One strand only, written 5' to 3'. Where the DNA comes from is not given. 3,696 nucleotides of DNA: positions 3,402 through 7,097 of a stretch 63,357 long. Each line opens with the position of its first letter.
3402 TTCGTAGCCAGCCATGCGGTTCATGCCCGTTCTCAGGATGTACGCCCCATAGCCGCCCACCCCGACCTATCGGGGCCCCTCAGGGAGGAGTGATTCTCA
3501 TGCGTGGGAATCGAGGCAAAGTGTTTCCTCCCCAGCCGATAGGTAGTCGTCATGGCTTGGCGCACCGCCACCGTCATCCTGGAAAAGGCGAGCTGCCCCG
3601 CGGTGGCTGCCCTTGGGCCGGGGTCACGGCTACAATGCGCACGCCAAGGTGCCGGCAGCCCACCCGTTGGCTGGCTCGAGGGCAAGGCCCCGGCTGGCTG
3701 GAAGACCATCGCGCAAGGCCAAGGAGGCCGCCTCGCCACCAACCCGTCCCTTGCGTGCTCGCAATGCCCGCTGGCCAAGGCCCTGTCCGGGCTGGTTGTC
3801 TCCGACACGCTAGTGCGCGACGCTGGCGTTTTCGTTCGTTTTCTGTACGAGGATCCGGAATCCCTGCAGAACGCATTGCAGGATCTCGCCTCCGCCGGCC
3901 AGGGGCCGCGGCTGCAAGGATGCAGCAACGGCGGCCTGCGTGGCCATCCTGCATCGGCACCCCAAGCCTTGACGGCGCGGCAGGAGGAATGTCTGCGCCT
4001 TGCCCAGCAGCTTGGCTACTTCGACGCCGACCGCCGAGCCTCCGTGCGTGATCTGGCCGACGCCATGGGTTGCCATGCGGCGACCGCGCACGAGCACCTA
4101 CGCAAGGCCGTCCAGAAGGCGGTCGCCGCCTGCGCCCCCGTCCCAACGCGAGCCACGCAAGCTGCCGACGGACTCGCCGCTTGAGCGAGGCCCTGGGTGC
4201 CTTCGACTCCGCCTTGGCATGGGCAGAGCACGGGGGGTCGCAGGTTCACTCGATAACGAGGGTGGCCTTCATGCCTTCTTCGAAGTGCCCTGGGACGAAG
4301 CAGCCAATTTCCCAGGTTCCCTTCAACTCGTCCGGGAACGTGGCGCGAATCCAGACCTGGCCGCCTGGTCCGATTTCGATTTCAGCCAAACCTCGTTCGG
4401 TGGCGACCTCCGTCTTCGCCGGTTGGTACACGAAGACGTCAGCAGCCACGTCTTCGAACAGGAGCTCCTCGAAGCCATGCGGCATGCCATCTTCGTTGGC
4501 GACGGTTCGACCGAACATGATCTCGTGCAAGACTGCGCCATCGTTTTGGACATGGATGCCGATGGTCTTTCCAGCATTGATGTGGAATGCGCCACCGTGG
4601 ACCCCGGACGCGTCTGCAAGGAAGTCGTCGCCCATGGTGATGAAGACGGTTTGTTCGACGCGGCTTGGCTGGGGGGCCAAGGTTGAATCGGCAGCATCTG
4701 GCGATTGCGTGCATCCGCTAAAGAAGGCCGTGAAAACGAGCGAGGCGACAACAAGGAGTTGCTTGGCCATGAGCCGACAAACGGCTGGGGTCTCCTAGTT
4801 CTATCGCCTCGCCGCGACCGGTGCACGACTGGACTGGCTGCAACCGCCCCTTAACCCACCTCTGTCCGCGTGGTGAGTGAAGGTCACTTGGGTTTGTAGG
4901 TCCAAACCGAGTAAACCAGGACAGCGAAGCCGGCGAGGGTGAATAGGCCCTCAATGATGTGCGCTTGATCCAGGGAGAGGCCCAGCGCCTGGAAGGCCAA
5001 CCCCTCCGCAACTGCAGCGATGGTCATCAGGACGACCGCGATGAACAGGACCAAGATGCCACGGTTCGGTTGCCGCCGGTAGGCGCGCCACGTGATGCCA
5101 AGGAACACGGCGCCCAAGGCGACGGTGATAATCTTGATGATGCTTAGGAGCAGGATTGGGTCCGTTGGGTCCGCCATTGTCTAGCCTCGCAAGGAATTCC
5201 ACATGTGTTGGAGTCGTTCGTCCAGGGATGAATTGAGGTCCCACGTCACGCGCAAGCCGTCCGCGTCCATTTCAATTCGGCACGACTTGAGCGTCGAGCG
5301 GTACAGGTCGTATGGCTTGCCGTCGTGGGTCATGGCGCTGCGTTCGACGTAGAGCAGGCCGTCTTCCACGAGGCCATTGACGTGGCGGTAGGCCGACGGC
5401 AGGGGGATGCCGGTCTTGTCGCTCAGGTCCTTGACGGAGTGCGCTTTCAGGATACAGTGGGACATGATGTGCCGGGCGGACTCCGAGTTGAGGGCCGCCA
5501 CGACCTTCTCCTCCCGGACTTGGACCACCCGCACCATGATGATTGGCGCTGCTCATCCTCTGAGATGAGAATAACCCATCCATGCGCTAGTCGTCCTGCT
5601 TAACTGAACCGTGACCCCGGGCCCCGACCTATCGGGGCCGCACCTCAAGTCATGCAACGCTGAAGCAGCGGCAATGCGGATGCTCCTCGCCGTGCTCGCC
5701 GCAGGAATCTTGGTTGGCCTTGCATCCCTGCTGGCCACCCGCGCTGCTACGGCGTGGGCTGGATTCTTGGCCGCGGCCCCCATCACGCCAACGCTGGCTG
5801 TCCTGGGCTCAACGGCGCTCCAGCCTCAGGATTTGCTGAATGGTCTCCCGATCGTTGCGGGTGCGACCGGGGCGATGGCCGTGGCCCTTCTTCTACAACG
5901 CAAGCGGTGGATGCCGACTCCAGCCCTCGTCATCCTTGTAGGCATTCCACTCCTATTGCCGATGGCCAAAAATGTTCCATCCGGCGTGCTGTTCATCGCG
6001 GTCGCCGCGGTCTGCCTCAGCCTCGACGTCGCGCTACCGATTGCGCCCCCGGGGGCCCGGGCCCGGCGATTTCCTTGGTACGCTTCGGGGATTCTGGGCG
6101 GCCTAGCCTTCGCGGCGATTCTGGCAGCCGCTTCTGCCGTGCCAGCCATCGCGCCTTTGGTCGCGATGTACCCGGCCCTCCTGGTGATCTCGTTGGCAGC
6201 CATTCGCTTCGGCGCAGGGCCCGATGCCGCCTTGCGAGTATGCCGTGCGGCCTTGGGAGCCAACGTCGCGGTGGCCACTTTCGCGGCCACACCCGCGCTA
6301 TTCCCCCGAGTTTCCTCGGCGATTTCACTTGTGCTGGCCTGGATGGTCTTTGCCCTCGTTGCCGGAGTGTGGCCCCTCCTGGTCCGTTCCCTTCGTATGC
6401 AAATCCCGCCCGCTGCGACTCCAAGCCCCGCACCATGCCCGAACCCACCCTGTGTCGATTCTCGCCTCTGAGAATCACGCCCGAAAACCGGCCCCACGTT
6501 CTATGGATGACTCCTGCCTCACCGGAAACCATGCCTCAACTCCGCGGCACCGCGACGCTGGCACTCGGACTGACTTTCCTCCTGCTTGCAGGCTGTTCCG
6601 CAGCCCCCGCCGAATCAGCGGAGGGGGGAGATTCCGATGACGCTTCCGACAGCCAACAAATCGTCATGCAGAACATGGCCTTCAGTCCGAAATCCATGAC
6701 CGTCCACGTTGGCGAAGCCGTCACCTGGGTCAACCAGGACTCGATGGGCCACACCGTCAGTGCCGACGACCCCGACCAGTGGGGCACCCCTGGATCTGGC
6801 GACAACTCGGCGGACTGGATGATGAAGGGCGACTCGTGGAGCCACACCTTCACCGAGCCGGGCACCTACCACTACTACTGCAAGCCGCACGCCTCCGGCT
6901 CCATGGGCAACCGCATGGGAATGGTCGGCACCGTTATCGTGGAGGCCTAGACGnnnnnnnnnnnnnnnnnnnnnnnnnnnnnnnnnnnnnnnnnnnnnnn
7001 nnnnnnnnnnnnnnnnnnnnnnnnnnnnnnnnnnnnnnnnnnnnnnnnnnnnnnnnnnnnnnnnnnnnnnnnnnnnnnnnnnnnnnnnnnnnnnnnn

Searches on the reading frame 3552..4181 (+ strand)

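Call 31: search_protein_families(library=pfam, proteins=[window:3552-4181:+], max_evalue=0.01)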
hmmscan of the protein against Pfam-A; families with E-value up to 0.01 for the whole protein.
window:3552-4181:+ (210 aa): 2 families
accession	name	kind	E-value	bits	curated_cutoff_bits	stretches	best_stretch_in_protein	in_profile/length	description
PF04967.18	HTH_10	-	3.5e-16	59.2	23.1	1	140-189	1-50/53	HTH DNA binding domain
PF12840.13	HTH_20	-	0.0031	17.9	27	1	148-185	7-41/51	Helix-turn-helix domain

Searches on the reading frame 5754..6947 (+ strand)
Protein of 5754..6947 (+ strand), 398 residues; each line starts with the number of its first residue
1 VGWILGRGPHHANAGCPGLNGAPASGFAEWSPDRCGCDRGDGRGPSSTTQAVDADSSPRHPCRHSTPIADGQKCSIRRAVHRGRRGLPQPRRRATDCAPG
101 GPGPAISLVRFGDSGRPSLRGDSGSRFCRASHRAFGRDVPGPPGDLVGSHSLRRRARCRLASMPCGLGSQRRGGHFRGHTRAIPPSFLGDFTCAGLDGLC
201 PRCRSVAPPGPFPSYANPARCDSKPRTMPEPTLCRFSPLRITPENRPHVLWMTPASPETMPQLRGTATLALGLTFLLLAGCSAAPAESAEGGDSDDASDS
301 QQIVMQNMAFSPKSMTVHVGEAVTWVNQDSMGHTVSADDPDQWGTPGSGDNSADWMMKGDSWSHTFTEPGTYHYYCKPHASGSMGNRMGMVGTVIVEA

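Call 31: search_protein_families(library=pfam, proteins=[window:5754-6947:+], max_evalue=0.01)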
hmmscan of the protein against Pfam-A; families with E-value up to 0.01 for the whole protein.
window:5754-6947:+ (398 aa): 2 families
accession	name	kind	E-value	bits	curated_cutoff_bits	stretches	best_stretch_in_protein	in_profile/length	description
PF00127.26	Copper-bind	-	2.2e-16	60.5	21.2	1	304-397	8-99/99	Copper binding proteins, plastocyanin/azurin family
PF13473.12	Cupredoxin_1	-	4.6e-06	27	27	1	282-381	11-97/104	Cupredoxin-like domain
